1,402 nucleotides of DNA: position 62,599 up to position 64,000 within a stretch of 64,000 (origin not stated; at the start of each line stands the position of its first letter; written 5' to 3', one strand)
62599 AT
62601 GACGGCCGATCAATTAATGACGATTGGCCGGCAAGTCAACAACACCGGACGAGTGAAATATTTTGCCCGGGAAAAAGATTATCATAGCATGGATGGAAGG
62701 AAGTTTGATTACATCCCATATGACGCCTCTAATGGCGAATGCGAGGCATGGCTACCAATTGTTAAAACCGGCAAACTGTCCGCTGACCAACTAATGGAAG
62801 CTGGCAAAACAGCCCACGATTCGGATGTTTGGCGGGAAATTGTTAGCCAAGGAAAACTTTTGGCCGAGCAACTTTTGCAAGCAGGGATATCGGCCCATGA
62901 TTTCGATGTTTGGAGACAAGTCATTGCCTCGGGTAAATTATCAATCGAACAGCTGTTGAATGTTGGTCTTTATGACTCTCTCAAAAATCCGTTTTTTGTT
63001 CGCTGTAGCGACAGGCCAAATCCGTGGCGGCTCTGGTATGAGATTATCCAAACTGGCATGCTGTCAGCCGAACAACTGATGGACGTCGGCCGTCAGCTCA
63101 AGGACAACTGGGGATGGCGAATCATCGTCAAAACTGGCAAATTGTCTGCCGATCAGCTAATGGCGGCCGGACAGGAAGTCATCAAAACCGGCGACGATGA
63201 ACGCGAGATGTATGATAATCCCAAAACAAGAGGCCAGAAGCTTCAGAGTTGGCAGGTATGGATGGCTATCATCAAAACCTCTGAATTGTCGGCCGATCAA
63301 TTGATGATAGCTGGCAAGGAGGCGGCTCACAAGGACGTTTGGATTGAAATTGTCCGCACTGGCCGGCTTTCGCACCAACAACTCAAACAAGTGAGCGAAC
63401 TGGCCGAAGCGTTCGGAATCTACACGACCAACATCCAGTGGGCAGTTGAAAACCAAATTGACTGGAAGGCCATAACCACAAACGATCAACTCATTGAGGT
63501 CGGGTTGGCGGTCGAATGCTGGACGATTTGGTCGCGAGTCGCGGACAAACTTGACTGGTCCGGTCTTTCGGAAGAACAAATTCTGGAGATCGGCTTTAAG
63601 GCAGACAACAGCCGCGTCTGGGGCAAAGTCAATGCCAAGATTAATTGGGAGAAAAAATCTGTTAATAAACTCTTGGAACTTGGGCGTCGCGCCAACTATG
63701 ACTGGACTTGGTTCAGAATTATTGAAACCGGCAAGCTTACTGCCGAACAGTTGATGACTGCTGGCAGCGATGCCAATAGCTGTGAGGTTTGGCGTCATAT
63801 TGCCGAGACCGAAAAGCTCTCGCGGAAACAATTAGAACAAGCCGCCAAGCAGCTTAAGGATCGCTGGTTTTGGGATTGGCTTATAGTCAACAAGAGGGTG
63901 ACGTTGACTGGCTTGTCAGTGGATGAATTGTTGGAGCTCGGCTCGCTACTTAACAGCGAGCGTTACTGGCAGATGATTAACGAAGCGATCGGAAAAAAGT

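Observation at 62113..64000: GC-rich region encoding an unlisted, novel ~28-aa tandem-repeat protein behind a near-consensus promoter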

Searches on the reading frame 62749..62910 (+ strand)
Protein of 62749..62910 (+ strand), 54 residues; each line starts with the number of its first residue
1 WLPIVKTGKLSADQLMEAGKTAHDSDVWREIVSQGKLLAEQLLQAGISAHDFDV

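Call 46: search_protein_representatives(alignment_id=A2)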
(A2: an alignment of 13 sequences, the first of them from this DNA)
Query: 13 sequences, 54 profile positions. Proteins with E-value up to 0.001 (for the whole library): 83; up to 1e-10: 43; up to 1e-30: 5. The best 83 are listed.
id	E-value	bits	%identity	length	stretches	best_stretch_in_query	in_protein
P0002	2.7e-111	379.5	-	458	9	1-53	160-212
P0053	8.3e-40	150.6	-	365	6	1-50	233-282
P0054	2.0e-38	146.2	-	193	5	5-51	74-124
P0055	4.1e-36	138.7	-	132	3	1-47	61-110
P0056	1.7e-31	124.0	-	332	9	10-46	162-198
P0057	1.7e-30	120.8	-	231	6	9-51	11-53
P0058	7.5e-28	112.3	-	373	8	1-52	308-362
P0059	3.4e-26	107.0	-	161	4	9-53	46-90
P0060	5.7e-26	106.3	-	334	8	7-50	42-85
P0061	1.5e-23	98.5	-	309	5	1-38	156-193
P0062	3.3e-22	94.2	-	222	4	1-50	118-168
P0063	3.9e-22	94.0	-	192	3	1-49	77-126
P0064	5.1e-21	90.4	-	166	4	1-52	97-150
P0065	5.5e-21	90.3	-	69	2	4-40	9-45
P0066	7.3e-21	89.9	-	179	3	1-49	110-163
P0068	6.3e-20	86.9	-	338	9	5-51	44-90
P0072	1.1e-17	79.8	-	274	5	13-52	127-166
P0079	1.8e-14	69.5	-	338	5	1-34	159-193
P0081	4.6e-14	68.2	-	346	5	11-46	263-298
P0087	7.6e-13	64.3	-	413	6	8-51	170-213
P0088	2.0e-12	62.9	-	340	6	6-53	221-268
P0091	1.1e-11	60.6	-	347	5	18-51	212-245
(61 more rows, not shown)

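Call 49: search_protein_families(library=pfam, proteins=[P0053, P0054, P0056, P0057, P0058, P0060, P0061, P0068, P0087, P0091], max_evalue=1)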
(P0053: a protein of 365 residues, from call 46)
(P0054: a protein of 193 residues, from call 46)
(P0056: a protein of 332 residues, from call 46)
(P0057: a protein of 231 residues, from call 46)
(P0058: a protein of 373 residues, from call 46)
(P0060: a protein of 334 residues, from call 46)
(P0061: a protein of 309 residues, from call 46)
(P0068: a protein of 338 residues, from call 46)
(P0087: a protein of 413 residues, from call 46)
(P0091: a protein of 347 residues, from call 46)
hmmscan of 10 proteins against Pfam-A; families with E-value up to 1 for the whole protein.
P0053 (365 aa): 2 families
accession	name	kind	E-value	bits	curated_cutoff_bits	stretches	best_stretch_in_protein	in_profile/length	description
PF05381.18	Peptidase_C21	-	0.0005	20.8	25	1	282-318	11-47/111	Tymovirus endopeptidase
PF22508.2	InlJ_IG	-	0.26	11.9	26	0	25-47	38-58/81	Internalin J, Immunoglobulin-like domain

P0054 (193 aa): 3 families
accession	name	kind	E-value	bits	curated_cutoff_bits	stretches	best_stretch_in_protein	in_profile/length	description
PF03507.18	CagA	-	0.016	15.6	25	0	170-188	18-36/39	CagA exotoxin phosphopeptide substrate mimic region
PF02751.19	TFIIA_gamma_C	-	0.029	15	27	1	123-140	9-26/43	Transcription initiation factor IIA, gamma subunit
PF22800.1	CFAP410_C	-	0.27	11.4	27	0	76-87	17-28/36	CFAP410 C-terminal domain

P0056 (332 aa): 6 families
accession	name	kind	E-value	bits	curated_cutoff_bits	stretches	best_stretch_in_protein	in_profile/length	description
PF20066.5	Glyoxalase_8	-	0.047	14.2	23.7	1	259-301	42-81/143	Glyoxalase superfamily protein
PF23013.2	IML1_N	-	0.086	13.5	27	1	238-276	20-59/89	IML1 N-terminal double psi beta barrel domain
PF14698.11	ASL_C2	-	0.092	13.6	27.3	0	288-319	24-55/69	Argininosuccinate lyase C-terminal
PF10671.14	TcpQ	-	0.096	13.2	27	1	100-122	8-30/80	Toxin co-regulated pilus biosynthesis protein Q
PF11248.13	DUF3046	-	0.13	13.1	25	0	21-42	38-59/62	Protein of unknown function (DUF3046)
PF11296.14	DUF3097_C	-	0.18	12.1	27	0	59-110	98-149/159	DUF3097, C-terminal domain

P0057 (231 aa): 5 families
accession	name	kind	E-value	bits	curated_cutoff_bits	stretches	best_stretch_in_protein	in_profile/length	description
PF11248.13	DUF3046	-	0.0027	18.5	25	0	116-161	12-58/62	Protein of unknown function (DUF3046)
PF06518.16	DUF1104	-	0.014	16.1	25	0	131-158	1-28/92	Protein of unknown function (DUF1104)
PF19955.5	EAD1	-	0.036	15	24.2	0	40-89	24-76/90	Effector-associated domain 1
PF09148.16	DUF1934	-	0.038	14.4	22.5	1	171-206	44-79/128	Domain of unknown function (DUF1934)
PF13837.12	Myb_DNA-bind_4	-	0.39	11.6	27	0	181-220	10-46/89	Myb/SANT-like DNA-binding domain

P0058 (373 aa): 1 family
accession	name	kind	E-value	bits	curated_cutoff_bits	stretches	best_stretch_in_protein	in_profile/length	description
PF22950.1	DUF7026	-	0.24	11.5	28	0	73-87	30-44/50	Domain of unknown function (DUF7026)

P0060 (334 aa): 2 families
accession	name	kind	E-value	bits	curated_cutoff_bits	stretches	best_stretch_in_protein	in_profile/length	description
PF14718.12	SLT_L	-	0.0062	17.1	25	0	189-214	12-37/68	Soluble lytic murein transglycosylase L domain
PF22280.2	VtrC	-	0.14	13.1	27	1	219-309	36-117/126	VtrC lipocalin-like domain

P0061 (309 aa): 5 families
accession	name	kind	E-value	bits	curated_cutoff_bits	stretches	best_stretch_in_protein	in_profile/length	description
PF18416.6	GbpA_2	-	0.018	15.7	26.6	1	117-181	11-75/101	N-acetylglucosamine binding protein domain 2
PF10898.13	DUF2716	-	0.042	14.5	24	1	177-283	5-103/141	Protein of unknown function (DUF2716)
PF17359.7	DUF5385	-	0.062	13.4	25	0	36-54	43-61/217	Family of unknown function (DUF5385)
PF23785.1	DUF7171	-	0.063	13.8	27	0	253-298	30-77/138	Protein of unknown function (DUF7171)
PF12243.14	CTK3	-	0.54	10.8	23.7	0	233-254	35-56/124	CTD kinase subunit gamma CTK3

P0068 (338 aa): 3 families
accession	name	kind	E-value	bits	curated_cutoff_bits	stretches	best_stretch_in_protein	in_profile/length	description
PF12009.13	Telomerase_RBD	-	0.087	13.4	25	0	169-210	18-60/133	Telomerase ribonucleoprotein complex - RNA binding domain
PF24178.1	Subterisin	-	0.24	11.9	27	0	161-171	5-15/42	Lasso peptide subterisin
PF02633.19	Creatininase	-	0.27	11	31.3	1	216-296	105-193/238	Creatinine amidohydrolase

P0087 (413 aa): 0 families

P0091 (347 aa): 3 families
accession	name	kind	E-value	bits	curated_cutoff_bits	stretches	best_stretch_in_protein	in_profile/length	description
PF04772.17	Flu_B_M2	-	0.028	15.1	25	0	155-181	75-101/109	Influenza B matrix protein 2 (BM2)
PF17171.9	GST_C_6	-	0.05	13.8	28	1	199-216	18-35/64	Glutathione S-transferase, C-terminal domain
PF22505.1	RNase_J_b_CASP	-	0.23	11.7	27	1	148-181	13-46/126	Ribonuclease J, beta-CASP domain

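Call 50: find_encoding_contigs(protein=P0053, flank=5000, max_places=3)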
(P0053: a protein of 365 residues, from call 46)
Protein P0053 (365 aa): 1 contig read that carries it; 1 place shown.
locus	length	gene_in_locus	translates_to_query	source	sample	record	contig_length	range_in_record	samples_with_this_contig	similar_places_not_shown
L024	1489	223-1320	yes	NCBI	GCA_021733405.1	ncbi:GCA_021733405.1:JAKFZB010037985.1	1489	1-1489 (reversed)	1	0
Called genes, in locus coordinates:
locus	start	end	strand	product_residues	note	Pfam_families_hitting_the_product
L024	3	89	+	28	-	?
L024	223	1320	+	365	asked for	-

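Call 61: find_encoding_contigs(protein=P0060, flank=5000, max_places=1)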
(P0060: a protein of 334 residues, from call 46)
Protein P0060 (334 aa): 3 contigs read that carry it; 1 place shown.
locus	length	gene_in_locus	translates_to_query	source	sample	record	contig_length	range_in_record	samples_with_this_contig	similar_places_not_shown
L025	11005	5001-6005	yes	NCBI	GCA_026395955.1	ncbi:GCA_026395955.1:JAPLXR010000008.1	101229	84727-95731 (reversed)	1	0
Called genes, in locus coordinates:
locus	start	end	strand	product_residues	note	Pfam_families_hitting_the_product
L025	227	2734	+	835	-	PF07517:SecA_DEAD, PF01043:SecA_PP_bind, PF21090:P-loop_SecA, PF07516:SecA_SW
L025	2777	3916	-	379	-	PF13521:AAA_28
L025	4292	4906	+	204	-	-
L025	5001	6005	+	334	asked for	-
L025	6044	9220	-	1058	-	PF02811:PHP, PF07733:DNA_pol3_alpha, PF17657:DNA_pol3_finger, PF14579:HHH_6, PF01336:tRNA_anti-codon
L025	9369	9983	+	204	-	-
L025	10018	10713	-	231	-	PF20260:PUA_4, PF04452:Methyltrans_RNA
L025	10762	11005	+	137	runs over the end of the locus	-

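Call 62: find_encoding_contigs(protein=P0068, flank=5000, max_places=1)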
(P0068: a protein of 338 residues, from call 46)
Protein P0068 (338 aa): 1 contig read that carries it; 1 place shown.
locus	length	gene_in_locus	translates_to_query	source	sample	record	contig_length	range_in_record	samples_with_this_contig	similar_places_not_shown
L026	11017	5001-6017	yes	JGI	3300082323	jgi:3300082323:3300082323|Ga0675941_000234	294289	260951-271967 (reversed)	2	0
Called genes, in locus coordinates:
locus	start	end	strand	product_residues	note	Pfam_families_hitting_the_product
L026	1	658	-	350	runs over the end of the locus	PF14870:PSII_BNR (faint), PF25852:DUF6242_C (faint), PF15902:Sortilin-Vps10 (weak)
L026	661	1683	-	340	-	PF13177:DNA_pol3_delta2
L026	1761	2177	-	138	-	PF00075:RNase_H, PF13456:RVT_3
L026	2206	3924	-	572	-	PF01368:DHH, PF02272:DHHA1, PF17768:RecJ_OB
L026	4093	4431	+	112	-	-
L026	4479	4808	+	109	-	-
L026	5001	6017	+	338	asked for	-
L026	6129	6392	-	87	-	PF13183:Fer4_8 (faint), PF13187:Fer4_9 (faint), PF14697:Fer4_21 (weak), PF12797:Fer4_2 (faint), PF00037:Fer4 (weak), PF12838:Fer4_7, PF12837:Fer4_6 (weak), PF00037:Fer4 (weak), +4 more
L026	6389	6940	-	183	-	PF01558:POR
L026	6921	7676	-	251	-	PF02775:TPP_enzyme_C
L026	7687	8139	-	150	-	PF07963:N_methyl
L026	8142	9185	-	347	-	PF01855:POR_N, PF17147:PFOR_II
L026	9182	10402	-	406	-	PF18884:TSP3_bac (faint)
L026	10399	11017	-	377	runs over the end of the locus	PF00871:Acetate_kinase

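Call 63: find_encoding_contigs(protein=P0061, flank=5000, max_places=1)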
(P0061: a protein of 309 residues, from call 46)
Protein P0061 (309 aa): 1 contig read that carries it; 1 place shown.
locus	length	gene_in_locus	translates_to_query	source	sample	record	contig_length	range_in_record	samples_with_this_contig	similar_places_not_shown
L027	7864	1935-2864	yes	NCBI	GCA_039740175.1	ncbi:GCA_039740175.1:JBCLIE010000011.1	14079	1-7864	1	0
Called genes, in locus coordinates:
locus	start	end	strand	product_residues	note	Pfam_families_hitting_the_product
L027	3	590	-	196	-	?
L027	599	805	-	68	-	-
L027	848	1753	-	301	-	PF02729:OTCace_N, PF00185:OTCace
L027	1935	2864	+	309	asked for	-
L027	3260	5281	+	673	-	-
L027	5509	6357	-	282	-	PF01040:UbiA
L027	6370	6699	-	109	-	PF03626:COX4_pro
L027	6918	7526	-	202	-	PF00510:COX3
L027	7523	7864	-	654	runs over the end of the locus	PF00115:COX1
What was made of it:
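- Some repeat-family members occur in a genome with cytochrome oxidase genes, which looks free-living (call 63).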

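Call 99: list_cluster_members(proteins=[P0053, P0055, P0059, P0062, P0063, P0064, P0072, P0079, P0081, P0088])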
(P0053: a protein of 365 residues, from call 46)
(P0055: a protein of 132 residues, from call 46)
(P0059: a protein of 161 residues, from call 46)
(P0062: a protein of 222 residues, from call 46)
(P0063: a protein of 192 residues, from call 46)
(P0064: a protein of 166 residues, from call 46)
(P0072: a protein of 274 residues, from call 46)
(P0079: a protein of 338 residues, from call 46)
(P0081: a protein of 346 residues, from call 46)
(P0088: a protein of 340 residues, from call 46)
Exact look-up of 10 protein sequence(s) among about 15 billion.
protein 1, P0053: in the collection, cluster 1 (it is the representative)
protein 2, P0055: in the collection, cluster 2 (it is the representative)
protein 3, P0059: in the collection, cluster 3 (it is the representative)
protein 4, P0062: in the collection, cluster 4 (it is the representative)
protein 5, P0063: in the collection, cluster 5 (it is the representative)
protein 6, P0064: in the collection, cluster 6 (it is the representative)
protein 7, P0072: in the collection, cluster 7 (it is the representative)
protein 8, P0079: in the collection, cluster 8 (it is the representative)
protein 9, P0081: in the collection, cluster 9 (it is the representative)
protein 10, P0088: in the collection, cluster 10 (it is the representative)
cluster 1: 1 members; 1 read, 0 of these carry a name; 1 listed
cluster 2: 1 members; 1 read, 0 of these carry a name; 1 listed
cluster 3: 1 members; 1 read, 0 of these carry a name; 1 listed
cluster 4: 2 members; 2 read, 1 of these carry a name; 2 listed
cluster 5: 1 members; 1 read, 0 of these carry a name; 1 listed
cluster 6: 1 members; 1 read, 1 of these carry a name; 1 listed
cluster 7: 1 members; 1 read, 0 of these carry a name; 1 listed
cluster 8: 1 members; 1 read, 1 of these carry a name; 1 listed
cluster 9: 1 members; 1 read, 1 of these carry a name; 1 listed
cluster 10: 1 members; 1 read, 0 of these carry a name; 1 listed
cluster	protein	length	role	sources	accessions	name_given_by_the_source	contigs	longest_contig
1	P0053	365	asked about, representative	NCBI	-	-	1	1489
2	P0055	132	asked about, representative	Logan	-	-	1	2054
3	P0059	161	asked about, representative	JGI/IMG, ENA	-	-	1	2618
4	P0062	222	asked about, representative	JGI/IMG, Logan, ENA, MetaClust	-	\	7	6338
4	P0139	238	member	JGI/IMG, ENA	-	-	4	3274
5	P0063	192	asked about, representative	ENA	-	-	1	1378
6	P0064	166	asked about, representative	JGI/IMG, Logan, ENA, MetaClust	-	\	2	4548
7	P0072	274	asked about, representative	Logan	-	-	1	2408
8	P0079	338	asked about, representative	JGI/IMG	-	hypothetical protein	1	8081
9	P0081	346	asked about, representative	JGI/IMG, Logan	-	hypothetical protein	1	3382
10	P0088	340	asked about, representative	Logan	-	-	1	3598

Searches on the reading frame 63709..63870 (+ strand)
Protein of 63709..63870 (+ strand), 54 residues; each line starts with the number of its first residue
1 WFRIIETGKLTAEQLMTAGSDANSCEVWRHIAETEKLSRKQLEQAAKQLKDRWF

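Call 74: search_solved_structures(query=A5, max_evalue=10, show_alignments=2)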
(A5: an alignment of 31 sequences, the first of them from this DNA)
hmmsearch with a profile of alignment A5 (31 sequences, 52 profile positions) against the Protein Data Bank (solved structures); distinct sequences matched with E-value up to 10: 7.
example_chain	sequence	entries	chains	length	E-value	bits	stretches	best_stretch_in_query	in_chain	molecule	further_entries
3ueb_A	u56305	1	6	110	0.076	16.2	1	8-24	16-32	Putative uncharacterized protein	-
2nzt_A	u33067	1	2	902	0.18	14.9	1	19-50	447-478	Hexokinase-2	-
5hg1_A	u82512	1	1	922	0.19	14.8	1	19-50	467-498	Hexokinase-2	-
5hex_A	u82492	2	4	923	0.19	14.8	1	19-50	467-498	Hexokinase-2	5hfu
5cwh_A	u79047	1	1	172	0.22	14.7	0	13-34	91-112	Designed helical repeat protein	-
5h78_A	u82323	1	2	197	0.46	13.6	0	13-34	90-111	cAMP-dependent protein kinase type II-alpha regulatory subunit,DHR14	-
5h7c_A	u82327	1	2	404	3.3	10.9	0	13-34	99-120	Immunoglobulin G-binding protein A, DHR14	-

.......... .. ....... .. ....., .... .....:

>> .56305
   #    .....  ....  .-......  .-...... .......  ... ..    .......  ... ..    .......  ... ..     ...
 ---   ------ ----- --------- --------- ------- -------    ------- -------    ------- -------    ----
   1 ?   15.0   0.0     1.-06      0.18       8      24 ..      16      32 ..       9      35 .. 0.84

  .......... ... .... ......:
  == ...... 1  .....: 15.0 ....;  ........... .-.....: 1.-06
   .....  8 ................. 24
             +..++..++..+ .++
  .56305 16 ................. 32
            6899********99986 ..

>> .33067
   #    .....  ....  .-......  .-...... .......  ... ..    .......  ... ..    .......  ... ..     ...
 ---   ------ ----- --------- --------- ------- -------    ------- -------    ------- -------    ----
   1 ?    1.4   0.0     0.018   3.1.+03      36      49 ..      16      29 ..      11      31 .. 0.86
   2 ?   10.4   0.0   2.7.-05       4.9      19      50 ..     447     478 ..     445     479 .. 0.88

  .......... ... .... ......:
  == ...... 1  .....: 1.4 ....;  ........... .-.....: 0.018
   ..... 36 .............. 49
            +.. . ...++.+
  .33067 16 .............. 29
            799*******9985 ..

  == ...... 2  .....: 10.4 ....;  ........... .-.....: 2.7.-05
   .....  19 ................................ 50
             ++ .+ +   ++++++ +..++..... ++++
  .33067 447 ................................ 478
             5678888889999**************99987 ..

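Call 75: find_homologous_proteins(query=A5, max_evalue=0.001)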
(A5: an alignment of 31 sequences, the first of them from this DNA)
Query A5 (31 sequences) (54 aa, profile of the alignment): 2 proteins with E <= 0.001 among 254 candidates.
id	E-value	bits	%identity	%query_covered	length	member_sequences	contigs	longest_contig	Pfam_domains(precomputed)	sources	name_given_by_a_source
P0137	4.0e-8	51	31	59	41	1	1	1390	-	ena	-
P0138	9.7e-8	50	31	59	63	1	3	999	-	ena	-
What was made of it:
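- Tried and rejected: A third k-mer-indexed homology search with the repeat profile added only two fragments (call 75).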
